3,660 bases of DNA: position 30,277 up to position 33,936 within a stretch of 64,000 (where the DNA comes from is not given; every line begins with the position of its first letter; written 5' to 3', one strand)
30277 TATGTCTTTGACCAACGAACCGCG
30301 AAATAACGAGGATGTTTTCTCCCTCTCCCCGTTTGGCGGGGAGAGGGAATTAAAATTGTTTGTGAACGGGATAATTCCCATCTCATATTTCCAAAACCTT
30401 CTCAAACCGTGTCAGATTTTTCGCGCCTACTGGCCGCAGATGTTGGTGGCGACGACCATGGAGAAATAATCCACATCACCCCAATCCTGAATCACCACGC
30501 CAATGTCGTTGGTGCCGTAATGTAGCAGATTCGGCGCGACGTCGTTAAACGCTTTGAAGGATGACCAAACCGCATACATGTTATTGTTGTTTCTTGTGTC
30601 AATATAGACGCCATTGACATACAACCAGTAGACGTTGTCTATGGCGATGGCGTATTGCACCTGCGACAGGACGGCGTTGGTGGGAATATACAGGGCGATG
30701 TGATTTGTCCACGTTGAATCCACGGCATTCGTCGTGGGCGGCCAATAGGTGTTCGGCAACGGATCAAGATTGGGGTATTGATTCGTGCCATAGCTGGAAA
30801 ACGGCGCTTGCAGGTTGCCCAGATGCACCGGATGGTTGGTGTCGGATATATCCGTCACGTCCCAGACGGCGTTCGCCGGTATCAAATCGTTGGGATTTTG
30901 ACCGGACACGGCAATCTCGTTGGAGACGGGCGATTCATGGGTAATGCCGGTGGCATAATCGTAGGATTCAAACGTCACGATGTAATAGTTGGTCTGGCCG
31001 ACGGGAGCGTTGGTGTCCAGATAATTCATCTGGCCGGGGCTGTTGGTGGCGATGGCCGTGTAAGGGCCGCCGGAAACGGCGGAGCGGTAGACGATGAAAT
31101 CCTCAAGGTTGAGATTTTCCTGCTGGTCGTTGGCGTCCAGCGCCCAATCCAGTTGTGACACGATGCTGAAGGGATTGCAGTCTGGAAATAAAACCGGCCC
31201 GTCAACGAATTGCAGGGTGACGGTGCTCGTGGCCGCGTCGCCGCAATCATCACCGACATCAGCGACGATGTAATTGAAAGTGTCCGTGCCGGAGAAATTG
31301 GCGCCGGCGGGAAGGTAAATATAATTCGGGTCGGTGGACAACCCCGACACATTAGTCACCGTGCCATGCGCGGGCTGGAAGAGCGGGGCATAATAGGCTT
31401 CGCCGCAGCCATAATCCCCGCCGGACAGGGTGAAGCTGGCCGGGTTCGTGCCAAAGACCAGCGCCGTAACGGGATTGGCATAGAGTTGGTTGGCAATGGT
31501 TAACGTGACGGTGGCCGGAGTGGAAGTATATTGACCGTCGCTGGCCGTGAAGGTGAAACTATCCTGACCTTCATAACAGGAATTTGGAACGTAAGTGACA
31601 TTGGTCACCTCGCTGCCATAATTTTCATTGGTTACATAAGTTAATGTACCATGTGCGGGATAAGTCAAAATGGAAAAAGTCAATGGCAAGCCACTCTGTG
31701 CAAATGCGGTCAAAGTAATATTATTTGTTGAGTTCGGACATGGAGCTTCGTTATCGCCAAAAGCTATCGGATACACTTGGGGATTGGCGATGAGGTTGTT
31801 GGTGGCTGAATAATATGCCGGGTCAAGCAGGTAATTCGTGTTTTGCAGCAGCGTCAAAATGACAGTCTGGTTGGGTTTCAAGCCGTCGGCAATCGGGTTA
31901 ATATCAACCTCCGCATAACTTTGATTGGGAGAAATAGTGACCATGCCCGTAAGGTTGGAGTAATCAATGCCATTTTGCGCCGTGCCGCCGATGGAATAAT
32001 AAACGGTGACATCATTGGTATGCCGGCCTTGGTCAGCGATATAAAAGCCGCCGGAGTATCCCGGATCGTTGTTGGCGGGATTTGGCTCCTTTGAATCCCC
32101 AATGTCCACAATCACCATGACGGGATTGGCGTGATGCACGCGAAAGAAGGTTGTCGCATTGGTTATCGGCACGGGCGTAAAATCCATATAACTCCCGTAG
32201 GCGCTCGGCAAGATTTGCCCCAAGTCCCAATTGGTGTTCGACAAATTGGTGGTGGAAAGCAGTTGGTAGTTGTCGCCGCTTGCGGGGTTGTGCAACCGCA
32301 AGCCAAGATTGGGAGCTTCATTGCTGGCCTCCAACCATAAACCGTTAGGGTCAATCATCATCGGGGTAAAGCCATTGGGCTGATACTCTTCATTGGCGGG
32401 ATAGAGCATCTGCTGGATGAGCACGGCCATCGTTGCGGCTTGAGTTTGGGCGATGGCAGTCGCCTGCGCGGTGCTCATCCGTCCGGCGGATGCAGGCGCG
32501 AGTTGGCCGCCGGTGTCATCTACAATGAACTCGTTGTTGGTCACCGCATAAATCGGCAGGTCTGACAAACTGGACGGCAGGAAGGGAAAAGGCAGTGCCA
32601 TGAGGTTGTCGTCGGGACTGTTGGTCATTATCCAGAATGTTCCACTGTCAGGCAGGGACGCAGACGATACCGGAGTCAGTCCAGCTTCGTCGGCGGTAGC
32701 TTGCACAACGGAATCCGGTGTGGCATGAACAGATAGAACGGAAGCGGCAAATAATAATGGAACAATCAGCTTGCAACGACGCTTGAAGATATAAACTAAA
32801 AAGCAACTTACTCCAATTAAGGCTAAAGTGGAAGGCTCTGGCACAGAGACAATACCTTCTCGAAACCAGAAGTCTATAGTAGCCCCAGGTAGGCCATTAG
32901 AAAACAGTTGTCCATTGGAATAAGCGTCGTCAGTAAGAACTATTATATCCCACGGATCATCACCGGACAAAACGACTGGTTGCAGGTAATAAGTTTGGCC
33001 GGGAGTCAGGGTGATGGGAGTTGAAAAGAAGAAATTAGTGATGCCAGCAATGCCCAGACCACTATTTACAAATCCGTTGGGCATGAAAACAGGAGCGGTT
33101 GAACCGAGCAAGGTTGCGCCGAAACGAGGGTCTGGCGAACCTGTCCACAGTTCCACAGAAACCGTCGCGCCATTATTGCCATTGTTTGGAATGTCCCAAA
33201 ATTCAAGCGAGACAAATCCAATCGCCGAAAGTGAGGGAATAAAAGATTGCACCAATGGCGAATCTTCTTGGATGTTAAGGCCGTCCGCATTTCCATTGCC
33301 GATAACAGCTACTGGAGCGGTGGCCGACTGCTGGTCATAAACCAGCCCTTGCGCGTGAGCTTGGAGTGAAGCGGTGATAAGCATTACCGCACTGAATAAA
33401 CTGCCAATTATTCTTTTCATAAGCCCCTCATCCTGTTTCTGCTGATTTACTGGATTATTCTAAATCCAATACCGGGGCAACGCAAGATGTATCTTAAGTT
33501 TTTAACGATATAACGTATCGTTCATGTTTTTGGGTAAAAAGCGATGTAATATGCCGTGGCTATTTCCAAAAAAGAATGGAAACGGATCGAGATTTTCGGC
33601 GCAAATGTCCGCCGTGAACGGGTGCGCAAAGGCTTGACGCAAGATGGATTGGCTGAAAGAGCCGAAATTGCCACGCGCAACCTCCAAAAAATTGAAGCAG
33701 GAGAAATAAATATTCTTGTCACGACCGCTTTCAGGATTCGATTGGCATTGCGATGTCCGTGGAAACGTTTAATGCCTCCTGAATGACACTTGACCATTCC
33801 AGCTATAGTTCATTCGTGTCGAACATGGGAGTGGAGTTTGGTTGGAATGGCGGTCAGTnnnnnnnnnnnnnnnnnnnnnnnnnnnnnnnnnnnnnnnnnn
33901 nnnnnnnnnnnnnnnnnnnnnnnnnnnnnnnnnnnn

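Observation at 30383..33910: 3.47-kb XRE + adhesin island flanked by a synonymously diverged duplication of the M24 peptidase gene 3' end, with no recombinase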

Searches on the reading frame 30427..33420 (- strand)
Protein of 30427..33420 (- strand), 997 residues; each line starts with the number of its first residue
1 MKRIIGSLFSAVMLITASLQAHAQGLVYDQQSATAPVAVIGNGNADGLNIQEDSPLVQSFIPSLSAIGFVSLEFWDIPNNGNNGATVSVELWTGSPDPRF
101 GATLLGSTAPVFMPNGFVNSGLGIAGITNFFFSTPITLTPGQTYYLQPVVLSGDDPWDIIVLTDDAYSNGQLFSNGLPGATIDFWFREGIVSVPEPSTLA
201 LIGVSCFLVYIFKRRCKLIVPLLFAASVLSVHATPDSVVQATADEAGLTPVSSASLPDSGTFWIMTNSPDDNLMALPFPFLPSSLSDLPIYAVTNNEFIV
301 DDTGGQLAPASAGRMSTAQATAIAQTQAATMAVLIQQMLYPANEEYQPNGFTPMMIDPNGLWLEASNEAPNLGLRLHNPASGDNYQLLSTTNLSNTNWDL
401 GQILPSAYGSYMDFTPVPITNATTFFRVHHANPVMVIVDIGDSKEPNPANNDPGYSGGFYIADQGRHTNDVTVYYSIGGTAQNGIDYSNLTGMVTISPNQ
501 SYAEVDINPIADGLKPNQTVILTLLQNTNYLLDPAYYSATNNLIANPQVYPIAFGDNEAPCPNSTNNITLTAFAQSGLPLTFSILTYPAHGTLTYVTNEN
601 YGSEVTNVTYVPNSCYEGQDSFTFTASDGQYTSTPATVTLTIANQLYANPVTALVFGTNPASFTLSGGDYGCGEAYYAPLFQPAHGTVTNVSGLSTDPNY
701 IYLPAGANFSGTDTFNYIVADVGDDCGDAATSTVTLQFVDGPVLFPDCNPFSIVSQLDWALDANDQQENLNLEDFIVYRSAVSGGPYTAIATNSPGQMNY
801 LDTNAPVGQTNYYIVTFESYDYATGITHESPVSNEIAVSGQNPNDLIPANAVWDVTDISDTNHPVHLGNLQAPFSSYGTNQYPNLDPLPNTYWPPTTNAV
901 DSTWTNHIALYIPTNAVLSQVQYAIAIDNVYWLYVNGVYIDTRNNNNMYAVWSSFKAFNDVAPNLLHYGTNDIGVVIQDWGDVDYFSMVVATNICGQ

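Call 6: search_protein_families(library=pfam, proteins=[window:30427-33420:-])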
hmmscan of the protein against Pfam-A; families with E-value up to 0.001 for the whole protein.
window:30427-33420:- (997 aa): 3 families
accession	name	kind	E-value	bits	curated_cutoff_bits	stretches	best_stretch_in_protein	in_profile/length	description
PF17963.7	Big_9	-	5.5e-11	43.6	23.6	1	563-641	16-89/89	Bacterial Ig domain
PF17892.7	Cadherin_5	-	3e-07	30.6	26.5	1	606-642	61-97/98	Cadherin-like domain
PF07589.16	PEP-CTERM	-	0.00074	20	20.7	0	192-215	1-24/24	PEP-CTERM motif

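Call 38: find_homologous_proteins(query=window:30430-33420:-, max_evalue=1e-10)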
Query window:30430-33420:- (997 aa): 73 proteins with E <= 1e-10 among 8000 candidates.
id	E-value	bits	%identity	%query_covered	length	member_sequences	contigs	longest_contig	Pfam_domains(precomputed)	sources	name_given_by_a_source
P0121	0.0e+0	2018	100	89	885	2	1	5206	PF17963.8,PF17892.8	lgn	-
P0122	0.0e+0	1270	65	76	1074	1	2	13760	PF17963.8,PF17892.8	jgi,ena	-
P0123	0.0e+0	1214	63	74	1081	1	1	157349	PF17963.8,PF17892.8,PF16184.12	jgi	jgi:hypothetical protein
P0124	0.0e+0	1205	58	80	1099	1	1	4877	PF17963.8,PF17892.8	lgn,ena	-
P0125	0.0e+0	1186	62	74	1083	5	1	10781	PF17963.8,PF17892.8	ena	-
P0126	0.0e+0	1181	59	81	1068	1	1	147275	PF17963.8,PF17892.8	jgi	jgi:hypothetical protein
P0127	0.0e+0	1161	61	74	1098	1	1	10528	PF17963.8,PF17892.8,PF16184.12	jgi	jgi:hypothetical protein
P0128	0.0e+0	1139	61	75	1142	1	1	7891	PF17963.8,PF17892.8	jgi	jgi:hypothetical protein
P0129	0.0e+0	1139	56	80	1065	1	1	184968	PF17963.8,PF17892.8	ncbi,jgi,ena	ncbi:MAG TPA: Ig-like domain-containing protein [Verrucomicrobiae bacterium]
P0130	0.0e+0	1115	61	74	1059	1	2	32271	PF17963.8,PF17892.8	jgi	-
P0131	0.0e+0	1037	56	74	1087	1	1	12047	PF07589.17,PF17963.8,PF17892.8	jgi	-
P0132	0.0e+0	1032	54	72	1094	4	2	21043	PF17963.8,PF17892.8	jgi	jgi:hypothetical protein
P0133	0.0e+0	1028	61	74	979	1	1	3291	PF17963.8,PF17892.8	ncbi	ncbi:MAG: Ig-like domain-containing protein [Limisphaerales bacterium]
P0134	7.1e-289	979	55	60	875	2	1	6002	PF17963.8,PF17892.8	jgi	-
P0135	2.4e-288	978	59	62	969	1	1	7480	PF17963.8,PF17892.8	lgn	-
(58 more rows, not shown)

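Call 39: find_encoding_contigs(protein=P0123, flank=6000, max_places=2)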
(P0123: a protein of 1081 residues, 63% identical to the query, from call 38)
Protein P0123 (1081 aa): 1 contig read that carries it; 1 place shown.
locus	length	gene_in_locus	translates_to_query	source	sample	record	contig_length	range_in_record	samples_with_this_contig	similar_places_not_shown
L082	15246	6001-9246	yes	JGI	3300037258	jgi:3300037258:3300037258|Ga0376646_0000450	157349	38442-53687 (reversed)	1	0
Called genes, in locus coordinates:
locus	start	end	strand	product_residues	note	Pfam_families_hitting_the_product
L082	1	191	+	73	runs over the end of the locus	PF13560:HTH_31, PF12844:HTH_19, PF13443:HTH_26, PF01381:HTH_3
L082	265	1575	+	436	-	PF05697:Trigger_N, PF00254:FKBP_C, PF05698:Trigger_C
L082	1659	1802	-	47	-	-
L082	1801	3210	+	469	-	PF02321:OEP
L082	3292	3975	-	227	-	PF02517:Rce1-like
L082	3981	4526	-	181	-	-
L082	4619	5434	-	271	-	PF13191:AAA_16, PF13401:AAA_22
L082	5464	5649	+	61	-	-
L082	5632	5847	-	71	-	PF13560:HTH_31, PF12844:HTH_19 (weak), PF13443:HTH_26 (weak), PF01381:HTH_3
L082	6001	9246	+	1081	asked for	PF17892:Cadherin_5 (faint), PF16184:Cadherin_3 (faint), PF17963:Big_9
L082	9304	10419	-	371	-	PF00155:Aminotran_1_2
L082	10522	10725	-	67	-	-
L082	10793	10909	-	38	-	-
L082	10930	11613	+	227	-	PF09335:VTT_dom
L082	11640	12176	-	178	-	PF09685:MamF_MmsF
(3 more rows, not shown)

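Call 40: find_encoding_contigs(protein=P0122, flank=6000, max_places=2)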
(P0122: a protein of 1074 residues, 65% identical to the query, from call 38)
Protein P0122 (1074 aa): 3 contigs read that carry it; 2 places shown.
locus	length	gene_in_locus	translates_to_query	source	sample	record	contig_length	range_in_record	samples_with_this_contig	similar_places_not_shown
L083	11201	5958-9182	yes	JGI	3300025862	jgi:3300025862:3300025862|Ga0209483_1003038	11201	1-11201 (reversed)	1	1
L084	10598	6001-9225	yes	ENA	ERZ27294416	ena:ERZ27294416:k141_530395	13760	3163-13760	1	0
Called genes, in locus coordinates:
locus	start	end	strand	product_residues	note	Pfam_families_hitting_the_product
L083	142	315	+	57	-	-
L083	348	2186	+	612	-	PF01436:NHL (faint), PF07494:Reg_prop (faint), PF13449:Phytase-like (faint), PF05787:PhoX (faint), PF06739:SBBP (faint), PF06977:SdiA-regulated (faint), PF22807:TrAA12 (faint), PF24684:Vgb_lyase, +4 more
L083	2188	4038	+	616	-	PF25021:TEN_NHL (faint), PF06739:SBBP (faint), PF06977:SdiA-regulated (faint), PF01436:NHL (faint), PF08450:SGL (faint), PF20067:SSL_N (faint), PF22807:TrAA12 (faint), PF24684:Vgb_lyase, +2 more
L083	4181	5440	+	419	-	-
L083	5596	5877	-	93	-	PF13560:HTH_31, PF12844:HTH_19 (weak), PF01381:HTH_3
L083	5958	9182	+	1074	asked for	PF17892:Cadherin_5 (weak), PF17963:Big_9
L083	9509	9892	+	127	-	-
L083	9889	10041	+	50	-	-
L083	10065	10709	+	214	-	-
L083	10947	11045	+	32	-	-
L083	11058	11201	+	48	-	?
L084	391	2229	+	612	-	PF01436:NHL (faint), PF07494:Reg_prop (faint), PF13449:Phytase-like (faint), PF05787:PhoX (faint), PF06739:SBBP (faint), PF06977:SdiA-regulated (faint), PF22807:TrAA12 (faint), PF24684:Vgb_lyase, +4 more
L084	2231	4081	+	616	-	PF25021:TEN_NHL (faint), PF06739:SBBP (faint), PF06977:SdiA-regulated (faint), PF01436:NHL (faint), PF08450:SGL (faint), PF20067:SSL_N (faint), PF22807:TrAA12 (faint), PF24684:Vgb_lyase, +2 more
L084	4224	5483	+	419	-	-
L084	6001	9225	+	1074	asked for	PF17892:Cadherin_5 (weak), PF17963:Big_9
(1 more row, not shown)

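Call 41: find_encoding_contigs(protein=P0126, flank=6000, max_places=2)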
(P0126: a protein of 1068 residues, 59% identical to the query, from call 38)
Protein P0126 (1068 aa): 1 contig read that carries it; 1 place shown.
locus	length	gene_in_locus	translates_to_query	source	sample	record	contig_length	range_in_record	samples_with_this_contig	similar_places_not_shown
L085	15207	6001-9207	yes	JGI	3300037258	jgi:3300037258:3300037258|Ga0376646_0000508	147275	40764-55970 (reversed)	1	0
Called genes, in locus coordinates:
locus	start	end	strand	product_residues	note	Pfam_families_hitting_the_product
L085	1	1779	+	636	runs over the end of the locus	PF13424:TPR_12 (faint), PF00515:TPR_1 (faint), PF14559:TPR_19 (weak), PF23914:TPR_CcmH_CycH, PF13414:TPR_11, PF13432:TPR_16 (weak), PF14559:TPR_19 (weak), PF13414:TPR_11 (weak), +4 more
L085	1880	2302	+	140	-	PF01894:YjbQ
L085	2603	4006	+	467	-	PF07589:PEP_exosort_dom (weak)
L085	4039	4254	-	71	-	PF13560:HTH_31, PF12844:HTH_19 (weak), PF13443:HTH_26, PF01381:HTH_3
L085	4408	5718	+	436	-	-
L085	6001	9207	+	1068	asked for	PF17892:Cadherin_5 (weak), PF17963:Big_9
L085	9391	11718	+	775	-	PF12256:TcdB_toxin_midN (faint), PF16743:PliI (faint), PF00404:Dockerin_1 (faint), PF15907:Itfg2 (faint), PF13517:FG-GAP_3, PF01839:FG-GAP (weak), PF13517:FG-GAP_3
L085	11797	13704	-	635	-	-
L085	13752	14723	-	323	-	PF00089:Trypsin, PF13365:Trypsin_2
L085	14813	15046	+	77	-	-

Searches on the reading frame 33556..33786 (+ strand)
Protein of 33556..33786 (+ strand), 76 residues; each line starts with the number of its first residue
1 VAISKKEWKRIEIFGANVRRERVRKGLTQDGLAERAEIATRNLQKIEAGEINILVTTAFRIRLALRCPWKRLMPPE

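Call 26: search_protein_families(library=pfam, proteins=[window:33556-33786:+], max_evalue=0.01)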
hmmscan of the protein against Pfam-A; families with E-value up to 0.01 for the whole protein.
window:33556-33786:+ (76 aa): 4 families
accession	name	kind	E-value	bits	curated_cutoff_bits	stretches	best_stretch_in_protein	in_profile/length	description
PF01381.28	HTH_3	-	1.1e-07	32.2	23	1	18-69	1-52/55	Helix-turn-helix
PF13560.12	HTH_31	-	7.2e-06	26.7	27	1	14-52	2-40/64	Helix-turn-helix domain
PF13413.12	HTH_25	-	0.0001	22.5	24.6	1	19-58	3-42/62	Helix-turn-helix domain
PF12844.13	HTH_19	-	0.0031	17.8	30.2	1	15-51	1-37/64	Helix-turn-helix domain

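Call 86: search_protein_families(library=padloc, proteins=[window:33556-33786:+], max_evalue=0.01)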
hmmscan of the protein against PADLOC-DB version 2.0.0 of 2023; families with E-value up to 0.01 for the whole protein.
window:33556-33786:+ (76 aa): 6 families
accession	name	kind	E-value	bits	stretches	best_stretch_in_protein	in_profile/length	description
PDLC02926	HTH_VI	-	2e-06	26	1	15-73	3-61/92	-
PDLC03665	Control_protein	-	3.6e-05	22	1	13-66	8-62/77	control protein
PDLC03949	RmrA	-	0.00049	17.1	1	21-70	10-59/363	-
PDLC03946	RmrA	-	0.00068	16.5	1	21-70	10-59/357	-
PDLC04775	PDC-M69A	-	0.0011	17.4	1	12-72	6-66/113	-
PDLC03536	REase_II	-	0.0012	16.5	1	12-67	9-64/237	Type II restriction enzyme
